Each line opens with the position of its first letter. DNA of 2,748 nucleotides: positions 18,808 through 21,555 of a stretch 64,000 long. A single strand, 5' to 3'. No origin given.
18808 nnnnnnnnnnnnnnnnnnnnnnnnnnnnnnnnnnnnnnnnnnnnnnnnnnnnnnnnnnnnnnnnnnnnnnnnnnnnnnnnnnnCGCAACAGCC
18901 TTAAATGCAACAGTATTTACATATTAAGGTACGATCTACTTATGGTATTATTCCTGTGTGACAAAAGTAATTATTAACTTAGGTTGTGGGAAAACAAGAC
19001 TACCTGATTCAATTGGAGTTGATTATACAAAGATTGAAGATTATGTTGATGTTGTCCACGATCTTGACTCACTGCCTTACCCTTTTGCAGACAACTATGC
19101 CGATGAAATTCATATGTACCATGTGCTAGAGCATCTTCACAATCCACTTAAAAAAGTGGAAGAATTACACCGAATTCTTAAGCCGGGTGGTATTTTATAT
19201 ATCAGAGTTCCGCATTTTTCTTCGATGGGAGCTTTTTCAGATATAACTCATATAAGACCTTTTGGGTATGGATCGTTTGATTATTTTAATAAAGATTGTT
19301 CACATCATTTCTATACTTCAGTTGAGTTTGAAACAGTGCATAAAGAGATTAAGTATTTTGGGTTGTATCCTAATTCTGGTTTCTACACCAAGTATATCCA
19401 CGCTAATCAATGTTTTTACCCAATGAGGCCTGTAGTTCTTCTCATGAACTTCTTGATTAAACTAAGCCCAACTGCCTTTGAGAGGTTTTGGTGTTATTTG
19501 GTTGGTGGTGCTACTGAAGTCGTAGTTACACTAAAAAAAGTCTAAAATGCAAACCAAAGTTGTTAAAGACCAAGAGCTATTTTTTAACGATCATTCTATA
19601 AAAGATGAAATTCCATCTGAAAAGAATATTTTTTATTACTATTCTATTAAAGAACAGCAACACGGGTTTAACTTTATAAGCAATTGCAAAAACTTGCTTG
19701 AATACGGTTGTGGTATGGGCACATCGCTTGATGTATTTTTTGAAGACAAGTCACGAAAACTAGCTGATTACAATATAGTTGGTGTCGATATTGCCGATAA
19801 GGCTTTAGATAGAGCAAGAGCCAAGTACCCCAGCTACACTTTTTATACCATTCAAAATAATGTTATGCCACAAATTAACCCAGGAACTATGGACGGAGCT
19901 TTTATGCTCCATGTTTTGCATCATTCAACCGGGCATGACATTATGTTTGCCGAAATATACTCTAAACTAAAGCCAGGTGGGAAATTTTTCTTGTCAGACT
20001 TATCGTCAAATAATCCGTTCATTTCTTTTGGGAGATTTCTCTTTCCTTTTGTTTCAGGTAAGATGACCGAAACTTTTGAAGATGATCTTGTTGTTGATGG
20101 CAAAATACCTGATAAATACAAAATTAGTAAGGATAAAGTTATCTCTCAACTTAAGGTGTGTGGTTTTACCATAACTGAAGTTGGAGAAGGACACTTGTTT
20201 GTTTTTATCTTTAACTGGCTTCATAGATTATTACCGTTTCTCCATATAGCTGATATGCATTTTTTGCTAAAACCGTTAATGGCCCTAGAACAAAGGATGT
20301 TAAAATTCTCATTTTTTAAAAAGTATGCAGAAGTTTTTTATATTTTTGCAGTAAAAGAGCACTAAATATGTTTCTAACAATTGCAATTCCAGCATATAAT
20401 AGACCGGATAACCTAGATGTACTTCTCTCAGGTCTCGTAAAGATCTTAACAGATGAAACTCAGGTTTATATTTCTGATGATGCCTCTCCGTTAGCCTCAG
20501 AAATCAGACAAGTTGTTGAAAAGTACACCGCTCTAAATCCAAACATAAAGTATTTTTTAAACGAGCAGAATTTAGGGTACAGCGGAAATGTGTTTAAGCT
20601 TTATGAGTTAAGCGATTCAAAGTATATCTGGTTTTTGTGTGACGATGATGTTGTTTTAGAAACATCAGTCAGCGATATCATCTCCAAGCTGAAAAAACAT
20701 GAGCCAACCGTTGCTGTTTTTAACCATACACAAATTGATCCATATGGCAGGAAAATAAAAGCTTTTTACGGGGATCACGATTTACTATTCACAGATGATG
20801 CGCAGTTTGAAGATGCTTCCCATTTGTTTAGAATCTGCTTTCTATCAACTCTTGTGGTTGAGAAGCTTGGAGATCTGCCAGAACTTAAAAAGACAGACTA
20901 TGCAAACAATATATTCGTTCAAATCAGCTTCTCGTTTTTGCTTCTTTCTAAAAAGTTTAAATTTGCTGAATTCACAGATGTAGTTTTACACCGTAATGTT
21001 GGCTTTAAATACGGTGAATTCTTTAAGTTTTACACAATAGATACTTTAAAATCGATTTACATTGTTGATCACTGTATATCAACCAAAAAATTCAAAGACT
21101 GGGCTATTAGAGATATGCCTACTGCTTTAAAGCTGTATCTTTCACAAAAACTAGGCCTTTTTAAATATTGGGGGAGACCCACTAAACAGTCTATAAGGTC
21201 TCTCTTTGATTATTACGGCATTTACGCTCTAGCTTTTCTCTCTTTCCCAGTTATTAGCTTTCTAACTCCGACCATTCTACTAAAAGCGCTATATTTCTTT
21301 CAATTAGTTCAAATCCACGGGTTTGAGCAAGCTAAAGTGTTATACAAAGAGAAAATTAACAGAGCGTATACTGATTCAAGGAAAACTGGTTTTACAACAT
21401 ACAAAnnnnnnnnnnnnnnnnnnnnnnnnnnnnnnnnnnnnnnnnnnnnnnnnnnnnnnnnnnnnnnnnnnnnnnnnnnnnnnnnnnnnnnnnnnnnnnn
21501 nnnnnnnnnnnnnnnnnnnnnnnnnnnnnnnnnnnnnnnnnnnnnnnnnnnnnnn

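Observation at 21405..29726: Translationally coupled operon of five consecutive membrane proteins including two tandem 700-aa paralogues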

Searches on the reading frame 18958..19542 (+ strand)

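Call 5: search_protein_families(library=pfam, proteins=[window:18958-19542:+], max_evalue=1)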
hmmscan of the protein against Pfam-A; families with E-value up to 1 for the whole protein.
window:18958-19542:+ (195 aa): 7 families
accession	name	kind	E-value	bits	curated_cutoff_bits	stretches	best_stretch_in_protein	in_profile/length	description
PF08241.18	Methyltransf_11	-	2.1e-11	44.7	21.2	1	32-82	47-95/95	Methyltransferase domain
PF13489.12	Methyltransf_23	-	4.7e-09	36.6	27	1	29-101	65-137/164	Methyltransferase domain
PF05148.21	Methyltransf_8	-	8.2e-05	23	27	1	3-129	74-200/219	Hypothetical methyltransferase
PF08242.18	Methyltransf_12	-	9.2e-05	23.5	30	1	39-80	64-98/98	Methyltransferase domain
PF13649.12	Methyltransf_25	-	0.00017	22.7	27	1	33-78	52-97/97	Methyltransferase domain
PF13847.12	Methyltransf_31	-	0.0011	19.2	27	1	35-85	62-112/145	Methyltransferase domain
PF01209.24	Ubie_methyltran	-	0.079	12.7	20.1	1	40-82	109-151/233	ubiE/COQ5 methyltransferase family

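Call 6: search_protein_families(library=ncbifam, proteins=[window:18958-19542:+], max_evalue=1)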
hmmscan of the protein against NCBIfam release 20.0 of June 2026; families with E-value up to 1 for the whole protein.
window:18958-19542:+ (195 aa): 17 families
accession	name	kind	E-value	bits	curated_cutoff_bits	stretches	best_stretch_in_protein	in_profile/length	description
NF001241.0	PRK00216.1-2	equivalog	0.00043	20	327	1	36-83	101-148/231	demethylmenaquinone methyltransferase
NF045667.1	MTase_DVU1556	equivalog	0.0008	18.9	155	1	40-82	77-119/213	DVU_1556 family methyltransferase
NF001240.0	PRK00216.1-1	equivalog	0.004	16.2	378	1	35-82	123-168/251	bifunctional demethylmenaquinone methyltransferase/2-methoxy-6-polyprenyl-1,4-benzoquinol methylase UbiE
NF001244.0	PRK00216.1-5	equivalog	0.0098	15.2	216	1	39-82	110-153/236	bifunctional demethylmenaquinone methyltransferase/2-methoxy-6-polyprenyl-1,4-benzoquinol methylase UbiE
NF001243.0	PRK00216.1-4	equivalog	0.014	14.8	235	1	29-80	99-149/237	demethylmenaquinone methyltransferase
TIGR01934.1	MenG_MenH_UbiE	subfamily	0.015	14.6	158.35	1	39-82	98-141/223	ubiquinone/menaquinone biosynthesis methyltransferase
TIGR04345.1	ovoA_Cterm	equivalog_domain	0.026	14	170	1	49-85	136-172/242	putative 4-mercaptohistidine N1-methyltransferase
NF047649.1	MTase_UXPK_star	exception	0.029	13.4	460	1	34-81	135-180/283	methyltransferase/UXPK-star double selenoprotein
NF045649.1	2X_seleno_MduS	exception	0.072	12.1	380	1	32-81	95-146/338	methyltransferase domain-containing selenoprotein MduS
TIGR00452.1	TIGR00452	equivalog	0.081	11.7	275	1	46-80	183-217/316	tRNA 5-methoxyuridine(34)/uridine 5-oxyacetic acid(34) synthase CmoB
TIGR02752.1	MenG_heptapren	equivalog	0.096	12.2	419.85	1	30-80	98-147/231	demethylmenaquinone methyltransferase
TIGR01983.1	UbiG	equivalog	0.097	11.9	102.95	1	49-82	118-151/228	bifunctional 2-polyprenyl-6-hydroxyphenol methylase/3-demethylubiquinol 3-O-methyltransferase UbiG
NF040539.1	AST_met_ArsM_2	exception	0.12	12.2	240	1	33-80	116-161/262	putative arsinothricin biosynthesis methyltransferase ArsM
NF008264.0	PRK11036.1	equivalog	0.14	11.6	366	1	47-82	112-147/261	tRNA uridine 5-oxyacetic acid(34) methyltransferase CmoM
NF041255.1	mycofact_MftM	equivalog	0.15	11.4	200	1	37-64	194-221/289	mycofactocin oligosaccharide methyltransferase MftM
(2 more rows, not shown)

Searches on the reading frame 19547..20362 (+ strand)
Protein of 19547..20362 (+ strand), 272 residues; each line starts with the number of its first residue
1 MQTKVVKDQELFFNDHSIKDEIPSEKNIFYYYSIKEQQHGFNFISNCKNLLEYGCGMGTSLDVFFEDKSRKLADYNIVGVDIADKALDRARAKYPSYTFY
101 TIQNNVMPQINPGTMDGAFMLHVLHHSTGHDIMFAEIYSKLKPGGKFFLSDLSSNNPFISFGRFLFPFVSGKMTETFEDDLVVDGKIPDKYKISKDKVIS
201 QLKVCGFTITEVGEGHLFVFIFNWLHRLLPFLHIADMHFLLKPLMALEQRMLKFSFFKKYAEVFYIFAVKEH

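Call 5: search_protein_families(library=pfam, proteins=[window:19547-20362:+], max_evalue=1)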
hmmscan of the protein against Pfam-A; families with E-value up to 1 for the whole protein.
window:19547-20362:+ (272 aa): 7 families
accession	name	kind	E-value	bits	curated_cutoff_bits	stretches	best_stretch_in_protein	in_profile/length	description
PF08241.18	Methyltransf_11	-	3.8e-12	47.1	21.2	1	51-149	1-95/95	Methyltransferase domain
PF08242.18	Methyltransf_12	-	1.3e-11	45.5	30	1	51-147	1-98/98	Methyltransferase domain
PF13489.12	Methyltransf_23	-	1.1e-09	38.6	27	1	48-154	24-121/164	Methyltransferase domain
PF13649.12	Methyltransf_25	-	1.6e-09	38.7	27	1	51-145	2-97/97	Methyltransferase domain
PF13847.12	Methyltransf_31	-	2.9e-08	33.9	27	1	48-158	5-118/145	Methyltransferase domain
PF20922.3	Anamorsin_N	-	0.082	13.1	27.1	0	130-152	68-90/163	Anamorsin, N-terminal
PF01739.24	CheR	-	0.12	12.2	27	1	48-96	33-87/195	CheR methyltransferase, SAM binding domain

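Call 6: search_protein_families(library=ncbifam, proteins=[window:19547-20362:+], max_evalue=1)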
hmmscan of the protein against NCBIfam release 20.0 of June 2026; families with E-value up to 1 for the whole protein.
window:19547-20362:+ (272 aa): 16 families
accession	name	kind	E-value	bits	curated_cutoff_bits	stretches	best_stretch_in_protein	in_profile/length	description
NF045667.1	MTase_DVU1556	equivalog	6.9e-11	42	155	1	46-157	22-127/213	DVU_1556 family methyltransferase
NF040539.1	AST_met_ArsM_2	exception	1.5e-05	25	240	1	43-158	53-172/262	putative arsinothricin biosynthesis methyltransferase ArsM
NF002463.0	PRK01683.1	equivalog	0.00021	21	297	1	46-145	31-124/258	trans-aconitate 2-methyltransferase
NF008300.0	PRK11088.1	equivalog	0.00032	20.3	303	1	45-110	84-148/272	23S rRNA (guanine(745)-N(1))-methyltransferase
NF041536.1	ArsM_DUF2284_UU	exception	0.00037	19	575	1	16-151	48-182/459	arsenite methyltransferase/DUF2284 domain selenoprotein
TIGR02072.1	BioC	equivalog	0.00044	20.1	184.95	1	48-155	36-138/244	malonyl-ACP O-methyltransferase BioC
TIGR01983.1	UbiG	equivalog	0.0012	18.2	102.95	1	47-154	50-156/228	bifunctional 2-polyprenyl-6-hydroxyphenol methylase/3-demethylubiquinol 3-O-methyltransferase UbiG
NF045882.1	PLipidMtase_Leg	equivalog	0.0023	17.8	390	1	48-161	44-156/207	phospholipid N-methyltransferase PmtA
NF008823.0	PRK11873.1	subfamily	0.0028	17.2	263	1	50-155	81-187/272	arsenite methyltransferase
NF001080.0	PRK00121.2-2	equivalog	0.003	16.8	132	1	45-93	45-89/224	tRNA (guanosine(46)-N7)-methyltransferase TrmB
NF047649.1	MTase_UXPK_star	exception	0.011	14.8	460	1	46-152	77-184/283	methyltransferase/UXPK-star double selenoprotein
NF001244.0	PRK00216.1-5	equivalog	0.012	14.9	216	1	48-156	50-160/236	bifunctional demethylmenaquinone methyltransferase/2-methoxy-6-polyprenyl-1,4-benzoquinol methylase UbiE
NF041537.1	ArsM_AhpD_UU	exception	0.018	13.8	510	1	44-152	74-183/345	arsenite methyltransferase/AhpD domain selenoprotein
NF040538.1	methyl_ArsM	equivalog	0.028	13.6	500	1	129-155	188-214/356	arsinothricin biosynthesis methyltransferase ArsM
NF045823.1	PthPhpthDimycoMt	equivalog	0.032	13.4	300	1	47-158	67-175/256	phthiotriol/phenolphthiotriol dimycocerosates methyltransferase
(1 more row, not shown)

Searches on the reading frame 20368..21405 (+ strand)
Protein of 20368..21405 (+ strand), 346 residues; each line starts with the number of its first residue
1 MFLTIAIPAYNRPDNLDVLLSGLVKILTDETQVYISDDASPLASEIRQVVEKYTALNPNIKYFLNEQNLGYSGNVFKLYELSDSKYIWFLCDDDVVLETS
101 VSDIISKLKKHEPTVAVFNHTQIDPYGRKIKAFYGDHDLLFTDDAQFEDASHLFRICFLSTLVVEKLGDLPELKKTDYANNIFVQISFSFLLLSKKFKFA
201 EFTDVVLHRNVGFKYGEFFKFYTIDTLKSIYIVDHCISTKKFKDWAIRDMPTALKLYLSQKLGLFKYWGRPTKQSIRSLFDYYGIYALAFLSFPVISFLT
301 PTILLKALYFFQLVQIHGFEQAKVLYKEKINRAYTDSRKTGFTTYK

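Call 5: search_protein_families(library=pfam, proteins=[window:20368-21405:+], max_evalue=1)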
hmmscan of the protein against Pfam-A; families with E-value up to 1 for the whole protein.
window:20368-21405:+ (346 aa): 1 family
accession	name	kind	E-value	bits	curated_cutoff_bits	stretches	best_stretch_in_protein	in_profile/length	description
PF00535.33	Glycos_transf_2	-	2.1e-18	67.3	23.3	1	4-130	1-125/168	Glycosyl transferase family 2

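Call 6: search_protein_families(library=ncbifam, proteins=[window:20368-21405:+], max_evalue=1)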
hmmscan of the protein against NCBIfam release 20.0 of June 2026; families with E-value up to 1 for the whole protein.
window:20368-21405:+ (346 aa): 8 families
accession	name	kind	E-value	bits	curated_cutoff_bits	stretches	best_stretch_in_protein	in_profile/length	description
NF050050.1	ProtGlycPglI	equivalog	1.5e-10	41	500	1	2-110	3-110/306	GalNAc(5)-diNAcBac-PP-undecaprenol beta-1,3-glucosyltransferase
TIGR04440.1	glyco_TIGR04440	domain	1.5e-09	38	70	1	3-116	2-114/215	TIGR00180 family glycosyltransferase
NF007482.0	PRK10073.1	equivalog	0.00053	19.1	423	1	3-119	8-121/334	glycosyltransferase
NF047683.1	TeichurnBiosyTuaG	equivalog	0.00068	19.3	400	1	3-131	8-134/252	teichuronic acid biosynthesis protein TuaG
NF038302.1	EPS_HpsE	equivalog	0.00074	18.6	300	1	3-119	3-121/307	hormogonium polysaccharide biosynthesis glycosyltransferase HpsE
TIGR03937.1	PgaC_IcaA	equivalog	0.0036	16.3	422.3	1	3-117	47-159/407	poly-beta-1,6-N-acetyl-D-glucosamine synthase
NF041875.1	EPS_EpsD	equivalog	0.036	13.5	370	1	3-115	1-111/325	exopolysaccharide biosynthesis glycosyltransferase EpsD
TIGR04242.1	nodulat_NodC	equivalog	0.12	11.3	550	1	6-110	53-154/395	chitooligosaccharide synthase NodC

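Call 53: search_solved_structures(query=window:20368-21405:+, max_evalue=0.01)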
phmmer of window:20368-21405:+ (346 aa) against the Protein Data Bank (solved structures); distinct sequences matched with E-value up to 0.01: 2.
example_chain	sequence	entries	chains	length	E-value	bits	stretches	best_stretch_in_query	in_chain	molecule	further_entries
9jma_A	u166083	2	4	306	0.0028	20.3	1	1-109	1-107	GalNAc(5)-diNAcBac-PP-undecaprenol beta-1,3-glucosyltransferase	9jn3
5tze_C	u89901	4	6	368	0.0057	19.2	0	3-119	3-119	Glycosyl transferase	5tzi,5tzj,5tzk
